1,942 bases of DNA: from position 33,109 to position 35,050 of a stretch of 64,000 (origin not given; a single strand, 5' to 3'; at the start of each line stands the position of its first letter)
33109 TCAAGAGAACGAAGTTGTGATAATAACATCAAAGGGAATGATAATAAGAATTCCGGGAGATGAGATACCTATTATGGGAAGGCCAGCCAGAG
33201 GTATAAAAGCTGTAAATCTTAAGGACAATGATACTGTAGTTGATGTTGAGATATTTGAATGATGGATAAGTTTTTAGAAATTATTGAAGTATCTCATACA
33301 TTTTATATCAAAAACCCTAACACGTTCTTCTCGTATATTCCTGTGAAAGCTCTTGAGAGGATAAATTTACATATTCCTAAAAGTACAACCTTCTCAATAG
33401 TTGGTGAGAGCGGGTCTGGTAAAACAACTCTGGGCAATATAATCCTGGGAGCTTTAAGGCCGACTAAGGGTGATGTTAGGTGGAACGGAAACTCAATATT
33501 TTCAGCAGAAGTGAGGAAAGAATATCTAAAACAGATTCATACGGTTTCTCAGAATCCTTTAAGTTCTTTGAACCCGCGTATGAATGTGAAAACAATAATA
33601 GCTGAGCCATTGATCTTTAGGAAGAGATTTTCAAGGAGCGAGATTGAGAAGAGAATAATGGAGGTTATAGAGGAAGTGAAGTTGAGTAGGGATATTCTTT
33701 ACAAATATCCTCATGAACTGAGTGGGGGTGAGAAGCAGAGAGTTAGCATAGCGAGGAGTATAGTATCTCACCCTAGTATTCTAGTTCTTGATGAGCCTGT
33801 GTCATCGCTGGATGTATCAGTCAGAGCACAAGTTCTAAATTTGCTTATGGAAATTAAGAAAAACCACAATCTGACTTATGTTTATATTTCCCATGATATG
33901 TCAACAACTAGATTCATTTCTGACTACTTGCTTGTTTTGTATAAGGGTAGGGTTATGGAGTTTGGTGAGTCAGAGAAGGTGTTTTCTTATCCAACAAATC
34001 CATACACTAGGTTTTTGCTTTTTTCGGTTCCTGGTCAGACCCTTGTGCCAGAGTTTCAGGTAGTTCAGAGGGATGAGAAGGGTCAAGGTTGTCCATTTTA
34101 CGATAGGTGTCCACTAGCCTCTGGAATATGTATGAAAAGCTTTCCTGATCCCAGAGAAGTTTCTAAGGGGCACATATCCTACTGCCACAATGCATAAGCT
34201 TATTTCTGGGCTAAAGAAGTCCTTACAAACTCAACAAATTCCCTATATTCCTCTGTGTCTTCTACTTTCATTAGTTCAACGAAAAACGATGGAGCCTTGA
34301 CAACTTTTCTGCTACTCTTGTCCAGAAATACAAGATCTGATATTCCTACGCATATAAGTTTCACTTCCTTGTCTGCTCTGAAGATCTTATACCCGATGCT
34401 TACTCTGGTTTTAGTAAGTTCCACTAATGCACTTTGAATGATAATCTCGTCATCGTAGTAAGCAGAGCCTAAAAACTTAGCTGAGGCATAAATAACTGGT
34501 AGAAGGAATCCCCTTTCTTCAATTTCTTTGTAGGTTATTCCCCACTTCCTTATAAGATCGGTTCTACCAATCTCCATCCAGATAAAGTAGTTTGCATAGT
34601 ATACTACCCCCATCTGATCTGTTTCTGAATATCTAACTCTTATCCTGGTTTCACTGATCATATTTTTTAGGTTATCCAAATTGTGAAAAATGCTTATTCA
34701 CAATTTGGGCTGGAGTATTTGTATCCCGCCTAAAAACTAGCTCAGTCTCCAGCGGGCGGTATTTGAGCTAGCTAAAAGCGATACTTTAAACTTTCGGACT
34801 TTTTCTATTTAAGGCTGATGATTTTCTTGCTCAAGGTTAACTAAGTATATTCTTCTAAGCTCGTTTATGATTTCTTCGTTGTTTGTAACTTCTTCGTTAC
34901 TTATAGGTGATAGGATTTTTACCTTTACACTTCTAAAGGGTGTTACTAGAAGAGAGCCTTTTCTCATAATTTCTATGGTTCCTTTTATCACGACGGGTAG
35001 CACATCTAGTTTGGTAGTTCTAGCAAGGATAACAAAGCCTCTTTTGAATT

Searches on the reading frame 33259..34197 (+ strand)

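Call 7: search_protein_families(library=pfam, proteins=[window:33259-34197:+])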
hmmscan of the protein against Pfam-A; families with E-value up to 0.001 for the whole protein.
window:33259-34197:+ (312 aa): 4 families
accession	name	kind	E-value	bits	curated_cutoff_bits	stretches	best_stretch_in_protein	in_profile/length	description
PF00005.33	ABC_tran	-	1.8e-31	110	25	1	32-181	1-136/137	ABC transporter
PF08352.17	oligo_HPY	-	2.5e-11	44.2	27.1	1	233-291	1-65/65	Oligopeptide/dipeptide transporter, C-terminal region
PF13304.12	AAA_21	-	1.2e-05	26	27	0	46-123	3-93/304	AAA domain, putative AbiEii toxin, Type IV TA system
PF02463.25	SMC_N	-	2.1e-05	24.5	40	1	34-215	17-200/220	RecF/RecN/SMC N terminal domain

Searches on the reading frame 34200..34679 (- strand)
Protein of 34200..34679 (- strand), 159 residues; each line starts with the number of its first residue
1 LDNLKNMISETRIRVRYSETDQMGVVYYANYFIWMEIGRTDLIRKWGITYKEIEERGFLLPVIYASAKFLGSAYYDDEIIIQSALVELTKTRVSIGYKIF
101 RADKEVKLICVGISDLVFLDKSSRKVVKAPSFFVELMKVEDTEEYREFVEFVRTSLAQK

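Call 7: search_protein_families(library=pfam, proteins=[window:34200-34679:-])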
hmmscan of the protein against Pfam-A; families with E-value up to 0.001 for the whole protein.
window:34200-34679:- (159 aa): 2 families
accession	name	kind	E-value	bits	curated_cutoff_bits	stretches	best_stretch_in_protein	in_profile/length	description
PF13279.12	4HBT_2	-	5.4e-16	59.6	25.5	1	15-134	1-119/122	Thioesterase-like superfamily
PF03061.28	4HBT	-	9.1e-11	42.4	20.6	1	23-105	1-76/79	Thioesterase superfamily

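Call 20: find_homologous_proteins(query=window:34200-34661:-)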
Query window:34200-34661:- (153 aa): 1734 proteins with E <= 0.001 among 1749 candidates; the best 120 are listed.
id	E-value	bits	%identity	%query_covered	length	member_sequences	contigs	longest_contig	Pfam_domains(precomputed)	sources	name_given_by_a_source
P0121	3.7e-92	324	100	100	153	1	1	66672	PF03061.29,PF13279.13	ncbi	ncbi:MAG: thioesterase family protein [Brevinematia bacterium]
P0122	9.0e-69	248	72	99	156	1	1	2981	PF03061.29,PF13279.13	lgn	-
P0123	3.5e-68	246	73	98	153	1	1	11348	PF03061.29,PF13279.13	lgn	-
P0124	8.5e-64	232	66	98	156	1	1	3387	PF03061.29,PF13279.13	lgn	-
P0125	2.9e-63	230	66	98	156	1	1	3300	PF03061.29,PF13279.13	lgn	-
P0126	3.8e-63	230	67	98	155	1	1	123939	PF03061.29,PF13279.13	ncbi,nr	ncbi:MAG: acyl-CoA thioesterase [Brevinematales bacterium]|nr:acyl-CoA thioesterase [Brevinematales 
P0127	1.3e-62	228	66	98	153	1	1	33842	PF03061.29,PF13279.13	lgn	-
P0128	6.7e-62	226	65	98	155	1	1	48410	PF03061.29,PF13279.13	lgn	-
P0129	7.0e-62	225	66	98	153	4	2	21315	PF03061.29,PF13279.13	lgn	-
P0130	8.0e-62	225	64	98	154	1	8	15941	PF03061.29,PF13279.13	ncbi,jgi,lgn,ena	-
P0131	1.1e-61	225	65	94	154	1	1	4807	PF03061.29,PF13279.13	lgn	-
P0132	1.2e-61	225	66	98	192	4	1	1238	PF03061.29,PF13279.13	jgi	jgi:acyl-CoA thioester hydrolase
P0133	1.4e-61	225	66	94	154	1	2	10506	PF03061.29,PF13279.13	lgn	-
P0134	9.5e-61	222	63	98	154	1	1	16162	PF03061.29,PF13279.13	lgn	-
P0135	5.7e-59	216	61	99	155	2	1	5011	PF03061.29,PF13279.13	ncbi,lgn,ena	-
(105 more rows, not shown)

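Call 21: find_encoding_contigs(protein=P0123, flank=4000, max_places=1)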
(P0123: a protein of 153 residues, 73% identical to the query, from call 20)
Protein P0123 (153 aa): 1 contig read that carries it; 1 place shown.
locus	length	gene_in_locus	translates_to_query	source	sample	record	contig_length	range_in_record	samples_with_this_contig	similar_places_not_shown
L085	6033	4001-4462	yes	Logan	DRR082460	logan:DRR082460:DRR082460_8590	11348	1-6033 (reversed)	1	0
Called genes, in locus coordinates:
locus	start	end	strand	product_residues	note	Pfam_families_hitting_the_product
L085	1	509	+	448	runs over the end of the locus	PF00919:UPF0004, PF04055:Radical_SAM, PF18693:TRAM_2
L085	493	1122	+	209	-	PF01066:CDP-OH_P_transf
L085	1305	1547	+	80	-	-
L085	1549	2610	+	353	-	PF03033:Glyco_transf_28, PF00201:UDPGT (weak), PF04101:Glyco_tran_28_C, PF06722:EryCIII-like_C (weak)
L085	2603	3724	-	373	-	-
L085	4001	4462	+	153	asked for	PF13279:4HBT_2, PF03061:4HBT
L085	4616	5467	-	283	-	PF12146:Hydrolase_4, PF00561:Abhydrolase_1, PF12697:Abhydrolase_6, PF00326:Peptidase_S9 (weak)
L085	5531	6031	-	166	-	?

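Call 22: find_encoding_contigs(protein=P0126, flank=4000, max_places=1)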
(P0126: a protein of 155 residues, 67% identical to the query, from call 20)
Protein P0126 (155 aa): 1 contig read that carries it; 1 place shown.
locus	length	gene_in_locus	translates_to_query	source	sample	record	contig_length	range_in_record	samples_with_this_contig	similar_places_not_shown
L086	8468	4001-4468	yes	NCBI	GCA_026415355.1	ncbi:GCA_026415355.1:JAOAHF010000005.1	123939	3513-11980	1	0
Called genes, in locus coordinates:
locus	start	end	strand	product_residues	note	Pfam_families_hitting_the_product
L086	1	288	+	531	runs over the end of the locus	-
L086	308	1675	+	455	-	PF00350:Dynamin_N (faint), PF01926:MMR_HSR1, PF02421:FeoB_N (weak), PF03193:RsgA_GTPase (faint), PF00009:GTP_EFTU, PF01926:MMR_HSR1, PF02421:FeoB_N, PF14714:KH_dom-like, +1 more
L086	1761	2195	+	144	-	PF02623:FliW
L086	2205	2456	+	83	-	PF02599:CsrA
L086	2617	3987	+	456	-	PF07228:SpoIIE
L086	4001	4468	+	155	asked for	PF13279:4HBT_2, PF03061:4HBT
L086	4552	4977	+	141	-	-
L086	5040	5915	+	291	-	PF00483:NTP_transferase, PF12804:NTP_transf_3 (weak)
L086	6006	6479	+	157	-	PF02082:Rrf2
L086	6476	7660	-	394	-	-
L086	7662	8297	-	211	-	PF01618:MotA_ExbB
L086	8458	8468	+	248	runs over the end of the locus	PF00970:FAD_binding_6 (faint), PF00175:NAD_binding_1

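Call 23: find_encoding_contigs(protein=P0127, flank=4000, max_places=1)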
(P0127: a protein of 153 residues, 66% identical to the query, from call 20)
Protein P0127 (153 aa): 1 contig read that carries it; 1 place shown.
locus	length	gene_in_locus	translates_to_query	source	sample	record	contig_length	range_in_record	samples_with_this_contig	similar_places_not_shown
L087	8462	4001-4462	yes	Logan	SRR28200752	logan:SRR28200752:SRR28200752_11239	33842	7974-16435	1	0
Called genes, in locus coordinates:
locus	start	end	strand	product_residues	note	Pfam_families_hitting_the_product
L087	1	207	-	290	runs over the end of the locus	PF01048:PNP_UDP_1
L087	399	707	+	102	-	-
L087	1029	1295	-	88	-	PF05899:Cupin_3, PF06249:EutQ (weak), PF07883:Cupin_2 (weak)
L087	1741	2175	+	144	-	PF02623:FliW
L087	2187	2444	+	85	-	PF02599:CsrA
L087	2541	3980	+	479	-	PF07228:SpoIIE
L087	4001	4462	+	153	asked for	PF13279:4HBT_2, PF03061:4HBT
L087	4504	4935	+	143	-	-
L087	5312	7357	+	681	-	PF00133:tRNA-synt_1, PF01406:tRNA-synt_1e (faint), PF09334:tRNA-synt_1g, PF08264:Anticodon_1, PF19303:Anticodon_3, PF01588:tRNA_bind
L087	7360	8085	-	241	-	-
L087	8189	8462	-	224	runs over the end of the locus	PF00834:Ribul_P_3_epim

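Call 24: find_encoding_contigs(protein=P0128, flank=4000, max_places=1)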
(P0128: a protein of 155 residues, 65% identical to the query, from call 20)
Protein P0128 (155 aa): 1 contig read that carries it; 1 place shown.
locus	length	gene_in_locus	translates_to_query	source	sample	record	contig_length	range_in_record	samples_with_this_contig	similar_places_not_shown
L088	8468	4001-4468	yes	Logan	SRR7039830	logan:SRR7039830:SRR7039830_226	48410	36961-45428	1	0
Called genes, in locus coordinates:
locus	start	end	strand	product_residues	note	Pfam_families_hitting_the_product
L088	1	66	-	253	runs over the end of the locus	PF03740:PdxJ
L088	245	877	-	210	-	-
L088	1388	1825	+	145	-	PF02623:FliW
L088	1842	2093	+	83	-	PF02599:CsrA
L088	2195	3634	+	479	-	PF07228:SpoIIE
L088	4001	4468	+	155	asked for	PF13279:4HBT_2, PF03061:4HBT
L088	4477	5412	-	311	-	PF02463:SMC_N (weak), PF00005:ABC_tran, PF08352:oligo_HPY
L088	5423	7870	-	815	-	PF00521:DNA_topoisoIV, PF03989:DNA_gyraseA_C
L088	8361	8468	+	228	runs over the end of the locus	PF00072:Response_reg, PF00486:Trans_reg_C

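Call 28: find_encoding_contigs(protein=P0122, flank=3000, max_places=1)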
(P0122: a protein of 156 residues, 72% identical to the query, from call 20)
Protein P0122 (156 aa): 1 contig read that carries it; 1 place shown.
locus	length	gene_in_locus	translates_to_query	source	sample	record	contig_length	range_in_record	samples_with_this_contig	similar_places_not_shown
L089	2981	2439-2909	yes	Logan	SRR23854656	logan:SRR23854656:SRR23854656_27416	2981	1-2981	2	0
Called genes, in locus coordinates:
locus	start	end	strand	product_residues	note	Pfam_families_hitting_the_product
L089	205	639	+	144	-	PF02623:FliW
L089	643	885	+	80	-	PF02599:CsrA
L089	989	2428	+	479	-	PF07228:SpoIIE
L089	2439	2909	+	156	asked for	PF13279:4HBT_2, PF03061:4HBT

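Call 74: search_protein_families(library=ncbifam, proteins=[window:34200-34661:-], max_evalue=0.01)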
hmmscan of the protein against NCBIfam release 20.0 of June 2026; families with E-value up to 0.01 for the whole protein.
window:34200-34661:- (153 aa): 4 families
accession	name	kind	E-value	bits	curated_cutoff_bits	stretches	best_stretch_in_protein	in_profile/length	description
NF047424.1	MenI_Staph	exception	2.3e-27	95.7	225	1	3-133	4-132/148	1,4-dihydroxy-2-naphthoyl-CoA hydrolase MenI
TIGR00051.1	TIGR00051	subfamily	7.3e-22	77.9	68.7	1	6-122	1-115/117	YbgC/FadM family acyl-CoA thioesterase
TIGR02799.1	thio_ybgC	equivalog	4.8e-19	68.9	141.35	1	5-124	3-120/126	tol-pal system-associated acyl-CoA thioesterase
NF008065.0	PRK10800.1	equivalog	7e-11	42.4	185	1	6-117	9-118/134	tol-pal system-associated acyl-CoA thioesterase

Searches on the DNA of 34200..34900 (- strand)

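Call 31: search_rna_families(source=window, start=34560, end=34900, threshold=evalue, max_evalue=10)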
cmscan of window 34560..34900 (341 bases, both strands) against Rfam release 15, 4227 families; matches with E-value up to 10: 2.
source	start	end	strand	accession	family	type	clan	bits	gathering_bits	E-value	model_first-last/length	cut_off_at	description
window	34669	34713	+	RF03589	mir-5583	Gene; miRNA;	-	18.6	80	1.5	1-59/59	no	mir-5583 microRNA precursor family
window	34676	34708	-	RF03589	mir-5583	Gene; miRNA;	-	18.6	80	1.5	13-45/59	no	mir-5583 microRNA precursor family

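Call 47: search_rna_families(sources=[L088, L085, L086, L087], threshold=gathering)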
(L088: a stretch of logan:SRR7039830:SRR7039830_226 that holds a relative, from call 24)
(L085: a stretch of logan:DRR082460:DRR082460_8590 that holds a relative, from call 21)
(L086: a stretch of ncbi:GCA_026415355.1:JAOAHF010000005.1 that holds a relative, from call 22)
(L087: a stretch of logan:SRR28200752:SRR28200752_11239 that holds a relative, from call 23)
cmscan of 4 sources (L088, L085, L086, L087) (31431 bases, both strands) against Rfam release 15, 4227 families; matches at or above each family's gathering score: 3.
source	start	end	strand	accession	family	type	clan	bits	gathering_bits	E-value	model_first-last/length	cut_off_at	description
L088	2097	2181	+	RF00005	tRNA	Gene; tRNA;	CL00001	57.9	29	3.3e-10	1-71/71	no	tRNA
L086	2461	2545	+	RF00005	tRNA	Gene; tRNA;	CL00001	56.8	29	6.5e-10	1-71/71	no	tRNA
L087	2449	2533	+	RF00005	tRNA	Gene; tRNA;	CL00001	55.5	29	1.5e-09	1-71/71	no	tRNA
